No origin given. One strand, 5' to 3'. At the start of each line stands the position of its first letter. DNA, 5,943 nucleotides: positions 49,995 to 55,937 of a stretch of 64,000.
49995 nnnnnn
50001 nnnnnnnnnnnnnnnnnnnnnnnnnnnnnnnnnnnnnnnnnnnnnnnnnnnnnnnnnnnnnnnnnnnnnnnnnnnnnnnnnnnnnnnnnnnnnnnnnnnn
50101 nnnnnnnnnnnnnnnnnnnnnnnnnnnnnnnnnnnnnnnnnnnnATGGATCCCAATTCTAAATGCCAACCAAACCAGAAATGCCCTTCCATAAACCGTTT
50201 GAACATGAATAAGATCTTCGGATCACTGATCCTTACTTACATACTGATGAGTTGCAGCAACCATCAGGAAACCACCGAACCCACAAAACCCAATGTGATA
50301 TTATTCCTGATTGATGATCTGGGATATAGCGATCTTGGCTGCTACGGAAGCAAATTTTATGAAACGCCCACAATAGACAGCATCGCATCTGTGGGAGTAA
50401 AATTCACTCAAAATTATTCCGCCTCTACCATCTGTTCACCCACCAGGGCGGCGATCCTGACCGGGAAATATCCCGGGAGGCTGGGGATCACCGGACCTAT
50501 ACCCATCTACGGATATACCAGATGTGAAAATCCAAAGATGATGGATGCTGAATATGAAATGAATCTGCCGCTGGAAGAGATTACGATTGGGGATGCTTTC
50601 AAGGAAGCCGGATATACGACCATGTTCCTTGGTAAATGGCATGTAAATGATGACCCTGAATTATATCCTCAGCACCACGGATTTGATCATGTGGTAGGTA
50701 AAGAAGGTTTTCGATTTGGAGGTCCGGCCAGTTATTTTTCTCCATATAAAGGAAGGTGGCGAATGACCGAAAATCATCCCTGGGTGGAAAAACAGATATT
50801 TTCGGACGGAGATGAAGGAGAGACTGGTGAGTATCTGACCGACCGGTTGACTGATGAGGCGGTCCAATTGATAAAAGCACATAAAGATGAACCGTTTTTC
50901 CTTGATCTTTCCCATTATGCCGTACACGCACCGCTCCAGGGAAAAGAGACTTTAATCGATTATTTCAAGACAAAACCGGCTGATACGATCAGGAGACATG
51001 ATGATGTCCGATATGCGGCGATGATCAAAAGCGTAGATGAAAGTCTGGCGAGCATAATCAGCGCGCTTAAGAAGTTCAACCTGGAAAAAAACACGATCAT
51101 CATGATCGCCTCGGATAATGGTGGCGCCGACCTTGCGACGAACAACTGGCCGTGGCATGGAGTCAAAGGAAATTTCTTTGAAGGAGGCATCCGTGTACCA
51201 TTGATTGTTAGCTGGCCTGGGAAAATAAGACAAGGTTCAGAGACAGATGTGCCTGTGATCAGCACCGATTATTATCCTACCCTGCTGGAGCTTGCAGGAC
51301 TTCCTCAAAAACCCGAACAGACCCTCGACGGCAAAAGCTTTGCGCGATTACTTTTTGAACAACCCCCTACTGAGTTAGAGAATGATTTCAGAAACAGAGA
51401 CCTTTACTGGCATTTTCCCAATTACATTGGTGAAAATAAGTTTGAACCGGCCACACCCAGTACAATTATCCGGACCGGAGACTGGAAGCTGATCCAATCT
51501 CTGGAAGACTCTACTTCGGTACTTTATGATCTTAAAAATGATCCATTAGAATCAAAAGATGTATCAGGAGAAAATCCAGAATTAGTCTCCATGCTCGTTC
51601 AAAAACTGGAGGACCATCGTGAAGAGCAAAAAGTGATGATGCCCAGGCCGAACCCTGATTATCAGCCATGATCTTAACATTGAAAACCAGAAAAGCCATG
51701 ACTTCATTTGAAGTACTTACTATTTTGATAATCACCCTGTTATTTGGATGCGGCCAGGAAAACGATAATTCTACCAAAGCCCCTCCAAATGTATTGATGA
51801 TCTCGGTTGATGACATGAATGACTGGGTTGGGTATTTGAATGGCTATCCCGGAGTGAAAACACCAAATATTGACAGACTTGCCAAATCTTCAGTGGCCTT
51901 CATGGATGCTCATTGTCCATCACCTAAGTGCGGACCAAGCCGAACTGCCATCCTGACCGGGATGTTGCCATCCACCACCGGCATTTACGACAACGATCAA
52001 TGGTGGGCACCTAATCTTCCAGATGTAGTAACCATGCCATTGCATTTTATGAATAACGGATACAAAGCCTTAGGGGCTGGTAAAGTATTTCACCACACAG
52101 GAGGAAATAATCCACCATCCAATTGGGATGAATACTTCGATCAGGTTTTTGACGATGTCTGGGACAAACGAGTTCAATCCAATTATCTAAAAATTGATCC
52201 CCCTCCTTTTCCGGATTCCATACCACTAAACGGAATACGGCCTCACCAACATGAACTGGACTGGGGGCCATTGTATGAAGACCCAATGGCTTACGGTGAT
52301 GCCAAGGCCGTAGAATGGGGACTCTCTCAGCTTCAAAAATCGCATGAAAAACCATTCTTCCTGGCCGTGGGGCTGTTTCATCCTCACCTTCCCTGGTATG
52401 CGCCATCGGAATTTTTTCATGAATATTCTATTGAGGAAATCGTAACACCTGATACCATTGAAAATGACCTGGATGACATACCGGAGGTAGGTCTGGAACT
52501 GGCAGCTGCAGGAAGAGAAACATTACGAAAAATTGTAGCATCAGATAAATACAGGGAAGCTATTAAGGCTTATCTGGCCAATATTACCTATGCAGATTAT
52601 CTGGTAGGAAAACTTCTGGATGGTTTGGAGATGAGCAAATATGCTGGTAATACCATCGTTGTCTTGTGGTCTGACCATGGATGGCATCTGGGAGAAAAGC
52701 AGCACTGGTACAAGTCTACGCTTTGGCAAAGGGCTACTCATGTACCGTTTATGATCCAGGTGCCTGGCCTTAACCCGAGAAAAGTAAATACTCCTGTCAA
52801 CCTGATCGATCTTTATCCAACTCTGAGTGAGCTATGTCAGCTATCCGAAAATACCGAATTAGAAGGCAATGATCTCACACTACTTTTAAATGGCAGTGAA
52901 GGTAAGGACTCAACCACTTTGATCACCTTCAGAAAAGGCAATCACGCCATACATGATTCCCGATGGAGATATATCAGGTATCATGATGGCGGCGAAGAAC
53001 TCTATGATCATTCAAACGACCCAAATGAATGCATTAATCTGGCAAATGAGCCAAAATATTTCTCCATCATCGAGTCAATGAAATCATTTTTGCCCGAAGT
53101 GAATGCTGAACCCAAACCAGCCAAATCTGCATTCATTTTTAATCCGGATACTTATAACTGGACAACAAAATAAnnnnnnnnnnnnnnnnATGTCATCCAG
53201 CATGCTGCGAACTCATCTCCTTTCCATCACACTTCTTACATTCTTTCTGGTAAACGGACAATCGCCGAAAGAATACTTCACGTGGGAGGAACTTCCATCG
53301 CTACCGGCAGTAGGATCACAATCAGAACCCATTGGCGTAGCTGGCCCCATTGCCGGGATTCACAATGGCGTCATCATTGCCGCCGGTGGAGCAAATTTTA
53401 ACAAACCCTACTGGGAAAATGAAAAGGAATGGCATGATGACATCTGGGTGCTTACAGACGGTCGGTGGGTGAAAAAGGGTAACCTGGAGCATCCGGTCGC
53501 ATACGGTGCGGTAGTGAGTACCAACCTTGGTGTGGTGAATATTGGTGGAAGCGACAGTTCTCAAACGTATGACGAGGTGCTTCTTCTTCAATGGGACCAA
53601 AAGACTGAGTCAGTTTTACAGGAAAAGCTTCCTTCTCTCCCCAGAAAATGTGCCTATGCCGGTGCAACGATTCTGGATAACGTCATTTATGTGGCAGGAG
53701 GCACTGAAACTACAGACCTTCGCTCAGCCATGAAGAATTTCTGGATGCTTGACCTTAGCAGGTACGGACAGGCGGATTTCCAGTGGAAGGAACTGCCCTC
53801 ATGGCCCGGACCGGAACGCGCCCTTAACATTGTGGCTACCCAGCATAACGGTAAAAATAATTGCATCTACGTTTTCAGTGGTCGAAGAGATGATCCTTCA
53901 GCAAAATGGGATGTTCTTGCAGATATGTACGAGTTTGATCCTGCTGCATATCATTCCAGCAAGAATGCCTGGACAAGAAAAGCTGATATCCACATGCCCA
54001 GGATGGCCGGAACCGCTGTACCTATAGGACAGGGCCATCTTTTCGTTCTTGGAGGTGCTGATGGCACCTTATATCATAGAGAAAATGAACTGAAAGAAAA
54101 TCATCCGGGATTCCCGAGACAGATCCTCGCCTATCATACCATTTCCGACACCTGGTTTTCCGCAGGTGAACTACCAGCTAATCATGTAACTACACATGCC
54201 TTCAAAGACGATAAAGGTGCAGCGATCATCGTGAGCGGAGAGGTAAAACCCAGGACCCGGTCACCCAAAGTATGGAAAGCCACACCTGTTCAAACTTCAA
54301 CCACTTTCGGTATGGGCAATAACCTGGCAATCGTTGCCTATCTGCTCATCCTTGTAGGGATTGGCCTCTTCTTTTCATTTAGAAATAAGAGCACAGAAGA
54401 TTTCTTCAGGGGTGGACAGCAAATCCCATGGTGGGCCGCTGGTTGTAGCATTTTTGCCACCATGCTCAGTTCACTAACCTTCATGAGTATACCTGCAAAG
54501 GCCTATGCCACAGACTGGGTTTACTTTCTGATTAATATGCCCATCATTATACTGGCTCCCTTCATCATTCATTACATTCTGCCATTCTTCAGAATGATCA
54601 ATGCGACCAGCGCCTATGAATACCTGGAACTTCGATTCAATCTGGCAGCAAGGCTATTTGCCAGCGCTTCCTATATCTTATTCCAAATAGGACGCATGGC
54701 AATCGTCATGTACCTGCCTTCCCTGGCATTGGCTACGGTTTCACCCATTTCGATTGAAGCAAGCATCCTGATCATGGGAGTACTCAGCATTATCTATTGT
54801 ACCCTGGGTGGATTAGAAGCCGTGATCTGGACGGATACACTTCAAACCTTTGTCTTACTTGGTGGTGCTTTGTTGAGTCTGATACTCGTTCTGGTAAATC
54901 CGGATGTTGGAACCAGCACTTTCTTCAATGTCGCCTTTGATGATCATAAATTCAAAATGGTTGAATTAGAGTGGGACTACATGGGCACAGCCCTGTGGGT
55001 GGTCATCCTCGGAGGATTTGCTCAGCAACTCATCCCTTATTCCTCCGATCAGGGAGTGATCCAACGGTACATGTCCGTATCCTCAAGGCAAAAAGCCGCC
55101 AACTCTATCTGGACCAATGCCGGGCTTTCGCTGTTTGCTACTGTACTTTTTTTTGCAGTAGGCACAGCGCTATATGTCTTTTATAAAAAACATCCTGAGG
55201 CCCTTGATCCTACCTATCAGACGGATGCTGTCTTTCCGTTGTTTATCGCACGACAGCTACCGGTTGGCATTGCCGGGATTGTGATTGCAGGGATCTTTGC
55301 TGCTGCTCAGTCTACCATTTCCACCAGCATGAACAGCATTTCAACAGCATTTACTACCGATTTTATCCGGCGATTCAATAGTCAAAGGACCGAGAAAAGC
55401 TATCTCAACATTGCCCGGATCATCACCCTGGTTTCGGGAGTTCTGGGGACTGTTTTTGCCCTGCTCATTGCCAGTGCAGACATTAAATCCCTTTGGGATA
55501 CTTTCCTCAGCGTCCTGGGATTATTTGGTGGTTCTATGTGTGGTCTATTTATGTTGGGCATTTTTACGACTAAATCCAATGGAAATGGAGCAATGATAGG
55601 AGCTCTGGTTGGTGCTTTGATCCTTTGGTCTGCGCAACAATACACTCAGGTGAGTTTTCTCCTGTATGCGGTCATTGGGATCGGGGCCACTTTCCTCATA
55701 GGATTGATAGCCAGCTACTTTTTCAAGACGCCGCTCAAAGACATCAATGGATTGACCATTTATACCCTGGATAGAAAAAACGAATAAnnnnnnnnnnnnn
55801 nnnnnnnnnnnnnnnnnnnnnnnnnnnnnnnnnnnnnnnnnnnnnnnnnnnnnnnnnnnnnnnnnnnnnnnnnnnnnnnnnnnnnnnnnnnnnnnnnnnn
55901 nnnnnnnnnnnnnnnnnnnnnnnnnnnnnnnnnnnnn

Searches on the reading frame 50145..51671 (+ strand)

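Call 17: search_protein_families(library=pfam, proteins=[window:50145-51671:+], max_evalue=0.0001)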
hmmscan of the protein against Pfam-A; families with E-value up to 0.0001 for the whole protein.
window:50145-51671:+ (508 aa): 3 families
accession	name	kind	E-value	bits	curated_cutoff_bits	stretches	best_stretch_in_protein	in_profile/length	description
PF00884.28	Sulfatase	-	9.5e-54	183.2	25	1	49-385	1-300/301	Sulfatase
PF16347.10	SGSH_C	-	5.6e-21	75.7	29.3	1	343-493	10-153/154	N-sulphoglucosamine sulphohydrolase, C-terminal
PF01663.27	Phosphodiest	-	4.1e-09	36.9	23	0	51-117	1-64/342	Type I phosphodiesterase / nucleotide pyrophosphatase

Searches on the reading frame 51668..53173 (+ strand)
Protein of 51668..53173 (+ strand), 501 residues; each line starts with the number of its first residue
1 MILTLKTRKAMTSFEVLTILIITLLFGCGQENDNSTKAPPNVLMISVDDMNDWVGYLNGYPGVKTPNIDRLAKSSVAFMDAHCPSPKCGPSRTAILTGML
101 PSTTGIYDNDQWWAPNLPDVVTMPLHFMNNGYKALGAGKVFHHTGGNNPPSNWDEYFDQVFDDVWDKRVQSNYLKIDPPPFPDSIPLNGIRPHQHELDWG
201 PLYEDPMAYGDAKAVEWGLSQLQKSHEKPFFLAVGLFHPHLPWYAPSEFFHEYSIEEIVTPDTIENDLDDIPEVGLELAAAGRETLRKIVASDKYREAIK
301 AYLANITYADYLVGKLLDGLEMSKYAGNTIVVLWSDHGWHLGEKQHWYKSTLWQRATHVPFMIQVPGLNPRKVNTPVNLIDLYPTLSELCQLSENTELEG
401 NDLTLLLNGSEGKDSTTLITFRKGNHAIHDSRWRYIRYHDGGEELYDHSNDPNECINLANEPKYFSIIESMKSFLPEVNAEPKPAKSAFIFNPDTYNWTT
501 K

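Call 18: search_protein_families(library=pfam, proteins=[window:51668-53173:+], max_evalue=0.0001)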
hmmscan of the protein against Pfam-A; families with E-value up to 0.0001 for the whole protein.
window:51668-53173:+ (501 aa): 3 families
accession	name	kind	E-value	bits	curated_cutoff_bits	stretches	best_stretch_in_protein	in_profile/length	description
PF00884.28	Sulfatase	-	1.3e-46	159.7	25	1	40-389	1-298/301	Sulfatase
PF16347.10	SGSH_C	-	2.9e-11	44.2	29.3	1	342-478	1-151/154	N-sulphoglucosamine sulphohydrolase, C-terminal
PF01663.27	Phosphodiest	-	9.5e-11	42.3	23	1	42-120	1-75/342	Type I phosphodiesterase / nucleotide pyrophosphatase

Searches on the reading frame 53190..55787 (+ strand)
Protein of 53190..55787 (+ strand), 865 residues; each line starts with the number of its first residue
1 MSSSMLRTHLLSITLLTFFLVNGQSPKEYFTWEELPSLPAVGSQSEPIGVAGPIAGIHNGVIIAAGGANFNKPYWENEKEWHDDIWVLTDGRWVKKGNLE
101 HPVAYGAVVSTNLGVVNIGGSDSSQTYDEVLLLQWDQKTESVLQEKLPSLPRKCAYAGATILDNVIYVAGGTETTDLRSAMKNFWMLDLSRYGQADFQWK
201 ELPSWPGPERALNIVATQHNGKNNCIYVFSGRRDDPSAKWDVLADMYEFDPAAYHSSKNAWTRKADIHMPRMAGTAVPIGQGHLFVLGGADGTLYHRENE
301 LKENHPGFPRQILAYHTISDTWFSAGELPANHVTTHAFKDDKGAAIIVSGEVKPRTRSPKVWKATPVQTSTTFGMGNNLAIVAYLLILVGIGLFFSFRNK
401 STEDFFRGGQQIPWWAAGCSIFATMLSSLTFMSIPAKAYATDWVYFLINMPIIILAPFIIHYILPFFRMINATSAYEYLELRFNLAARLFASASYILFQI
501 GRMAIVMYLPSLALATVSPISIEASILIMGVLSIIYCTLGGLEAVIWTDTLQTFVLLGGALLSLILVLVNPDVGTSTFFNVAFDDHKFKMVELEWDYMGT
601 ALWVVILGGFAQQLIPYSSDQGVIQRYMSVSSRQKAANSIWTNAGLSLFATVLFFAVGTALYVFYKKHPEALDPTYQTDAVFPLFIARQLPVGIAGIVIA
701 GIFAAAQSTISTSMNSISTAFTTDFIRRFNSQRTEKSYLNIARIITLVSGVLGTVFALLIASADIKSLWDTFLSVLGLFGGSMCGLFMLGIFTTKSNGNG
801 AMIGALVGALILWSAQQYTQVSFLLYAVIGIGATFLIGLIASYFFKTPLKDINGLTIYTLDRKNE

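Call 18: search_protein_families(library=pfam, proteins=[window:53190-55787:+], max_evalue=0.0001)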
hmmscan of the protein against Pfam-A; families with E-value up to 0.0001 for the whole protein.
window:53190-55787:+ (865 aa): 9 families
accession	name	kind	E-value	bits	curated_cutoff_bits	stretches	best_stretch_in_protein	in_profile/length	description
PF00474.23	SSF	-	1.7e-44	152.8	22.8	1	405-808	1-406/406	Sodium:solute symporter family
PF24996.1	NANM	-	1.6e-39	136.2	45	3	26-139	223-347/350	N-acetylneuraminate epimerase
PF24681.1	Kelch_KLHDC2_KLHL20_DRC7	-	3.3e-13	49.9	50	1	114-295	10-178/221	KLHDC2/KLHL20/DRC7 Kelch-repeats domain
PF24981.1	Beta-prop_ATRN-LZTR1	-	4.1e-11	43.1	50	1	134-326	73-252/289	Attractin/LZTR1 beta-propeller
PF01344.31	Kelch_1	-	4e-07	29.9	20.1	0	154-203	2-43/46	Kelch motif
PF13415.12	Kelch_3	-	1.7e-05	25.3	22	0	164-208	2-39/48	Galactose oxidase, central domain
PF13418.12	Kelch_4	-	3.3e-05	24.2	21.6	0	156-190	4-37/49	Galactose oxidase, central domain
PF25210.1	Kelch_FKB95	-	4.3e-05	23.7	70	0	101-185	31-111/268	FKB95, Kelch-repeats domain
PF13964.12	Kelch_6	-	6.3e-05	23.3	25.3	0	223-251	11-35/50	Kelch motif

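Call 30: find_homologous_proteins(query=window:53190-55784:+, max_evalue=1e-20)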
Query window:53190-55784:+ (865 aa): 3166 proteins with E <= 1e-20 among 8000 candidates; the best 120 are listed.
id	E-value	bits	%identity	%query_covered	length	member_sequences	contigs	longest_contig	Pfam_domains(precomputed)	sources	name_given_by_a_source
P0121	0.0e+0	1962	100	100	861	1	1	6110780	PF24996.1,PF13964.13,PF24681.2,PF13415.13,PF24981.2,PF01344.32,PF00474.24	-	-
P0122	0.0e+0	1364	70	99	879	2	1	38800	PF24996.1,PF07646.22,PF24681.2,PF13415.13,PF00474.24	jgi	jgi:SSS family transporter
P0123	0.0e+0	1349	70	97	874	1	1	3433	PF24996.1,PF07646.22,PF24681.2,PF13415.13,PF01344.32,PF00474.24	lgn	-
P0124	0.0e+0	1334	68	97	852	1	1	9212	PF24996.1,PF07646.22,PF13964.13,PF24681.2,PF13415.13,PF00474.24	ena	-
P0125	0.0e+0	1320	67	97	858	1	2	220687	PF24996.1,PF24681.2,PF13415.13,PF01344.32,PF00474.24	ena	-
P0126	0.0e+0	1316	67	99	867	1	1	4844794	PF24996.1,PF24681.2,PF13415.13,PF00474.24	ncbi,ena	-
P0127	0.0e+0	1306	68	97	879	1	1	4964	PF24996.1,PF24681.2,PF13415.13,PF01344.32,PF00474.24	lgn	-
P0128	0.0e+0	1297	66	97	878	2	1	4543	PF24996.1,PF13964.13,PF24681.2,PF13415.13,PF24981.2,PF01344.32,PF00474.24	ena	-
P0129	0.0e+0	1286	68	96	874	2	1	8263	PF24996.1,PF13415.13,PF00474.24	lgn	-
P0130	0.0e+0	1283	67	96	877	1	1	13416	PF24996.1,PF13964.13,PF24681.2,PF13415.13,PF24981.2,PF01344.32,PF00474.24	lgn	-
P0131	0.0e+0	1276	65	97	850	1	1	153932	PF24996.1,PF07646.22,PF13964.13,PF24681.2,PF13415.13,PF01344.32,PF00474.24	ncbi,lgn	ncbi:MAG: sodium/solute symporter [Bacteroidota bacterium]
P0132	0.0e+0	1273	65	97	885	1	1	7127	PF24996.1,PF24681.2,PF13415.13,PF00474.24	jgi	jgi:SSS family transporter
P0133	0.0e+0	1270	66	96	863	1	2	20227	PF24996.1,PF13964.13,PF24681.2,PF13415.13,PF00474.24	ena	-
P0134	0.0e+0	1267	66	97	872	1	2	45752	PF24996.1,PF24681.2,PF13415.13,PF01344.32,PF00474.24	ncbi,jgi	-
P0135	0.0e+0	1264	64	97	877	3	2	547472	PF24996.1,PF24681.2,PF13415.13,PF00474.24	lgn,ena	-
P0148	0.0e+0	1161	50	98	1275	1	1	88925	PF24996.1,PF07646.22,PF13964.13,PF24681.2,PF13415.13,PF24981.2,PF01344.32,PF00474.24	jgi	jgi:solute:Na+ symporter, SSS family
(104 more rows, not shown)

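Call 80: find_encoding_contigs(protein=P0126, flank=8000, max_places=1)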
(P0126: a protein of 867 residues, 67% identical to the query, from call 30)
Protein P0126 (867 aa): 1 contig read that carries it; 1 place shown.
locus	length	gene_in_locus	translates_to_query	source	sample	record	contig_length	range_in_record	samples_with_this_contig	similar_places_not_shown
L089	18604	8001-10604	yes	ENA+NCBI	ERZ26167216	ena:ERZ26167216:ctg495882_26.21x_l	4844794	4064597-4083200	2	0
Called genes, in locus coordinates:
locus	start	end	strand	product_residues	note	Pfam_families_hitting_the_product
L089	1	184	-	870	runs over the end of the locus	PF00211:Guanylate_cyc, PF20703:nSTAND1 (weak), PF13191:AAA_16 (faint), PF25872:HTH_77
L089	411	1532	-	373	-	PF00884:Sulfatase, PF01663:Phosphodiest (weak), PF16347:SGSH_C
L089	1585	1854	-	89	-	PF00884:Sulfatase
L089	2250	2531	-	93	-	-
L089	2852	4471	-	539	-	PF00884:Sulfatase, PF01663:Phosphodiest, PF16347:SGSH_C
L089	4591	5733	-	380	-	PF24316:Tli3 (faint), PF13859:BNR_3, PF13088:BNR_2, PF02012:BNR (faint)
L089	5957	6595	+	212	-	PF00701:DHDPS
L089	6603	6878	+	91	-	-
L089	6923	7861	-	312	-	PF00701:DHDPS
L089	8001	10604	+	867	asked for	PF24996:NANM, PF13415:Beta-prop_FBX42 (weak), PF24681:Kelch_KLHDC2_KLHL20_DRC7 (weak), PF24996:NANM (weak), PF00474:SSF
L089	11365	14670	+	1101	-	PF13620:CarboxypepD_reg, PF13715:CarbopepD_reg_2, PF07715:Plug, PF00593:TonB_dep_Rec_b-barrel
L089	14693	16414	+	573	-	PF14322:SusD-like_3, PF07980:SusD_RagB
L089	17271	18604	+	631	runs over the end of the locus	PF01839:FG-GAP (faint), PF13517:FG-GAP_3, PF07593:UnbV_ASPIC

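Call 81: find_encoding_contigs(protein=P0148, flank=8000, max_places=1)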
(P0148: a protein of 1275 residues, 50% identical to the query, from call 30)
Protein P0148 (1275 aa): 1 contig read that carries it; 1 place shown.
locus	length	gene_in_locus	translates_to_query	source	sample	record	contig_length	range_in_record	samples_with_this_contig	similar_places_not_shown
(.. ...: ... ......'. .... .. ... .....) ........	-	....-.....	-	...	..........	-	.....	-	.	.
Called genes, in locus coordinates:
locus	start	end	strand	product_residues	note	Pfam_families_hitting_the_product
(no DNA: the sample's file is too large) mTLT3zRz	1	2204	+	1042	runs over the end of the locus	PF13360:PQQ_2, PF13570:Beta-prop_ACSF4 (faint), PF13360:PQQ_2, PF25293:Beta-prop_EMC1_N (faint), PF13360:PQQ_2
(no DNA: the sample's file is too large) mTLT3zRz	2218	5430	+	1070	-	PF01011:PQQ (faint), PF13360:PQQ_2, PF13570:Beta-prop_ACSF4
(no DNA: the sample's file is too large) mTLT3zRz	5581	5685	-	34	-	-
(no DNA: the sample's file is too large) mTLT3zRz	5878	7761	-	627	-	PF00884:Sulfatase, PF01663:Phosphodiest (faint), PF16347:SGSH_C, PF13646:HEAT_2 (weak)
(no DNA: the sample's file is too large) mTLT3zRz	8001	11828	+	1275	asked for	PF01344:Kelch_1 (faint), PF24996:NANM, PF07646:Kelch_2 (faint), PF13415:Beta-prop_FBX42 (faint), PF24681:Kelch_KLHDC2_KLHL20_DRC7, PF24996:NANM, PF24681:Kelch_KLHDC2_KLHL20_DRC7, PF00474:SSF, +2 more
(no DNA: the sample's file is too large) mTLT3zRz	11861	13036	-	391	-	PF03572:Peptidase_S41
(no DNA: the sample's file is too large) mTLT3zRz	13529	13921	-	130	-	-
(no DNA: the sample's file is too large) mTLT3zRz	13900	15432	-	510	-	?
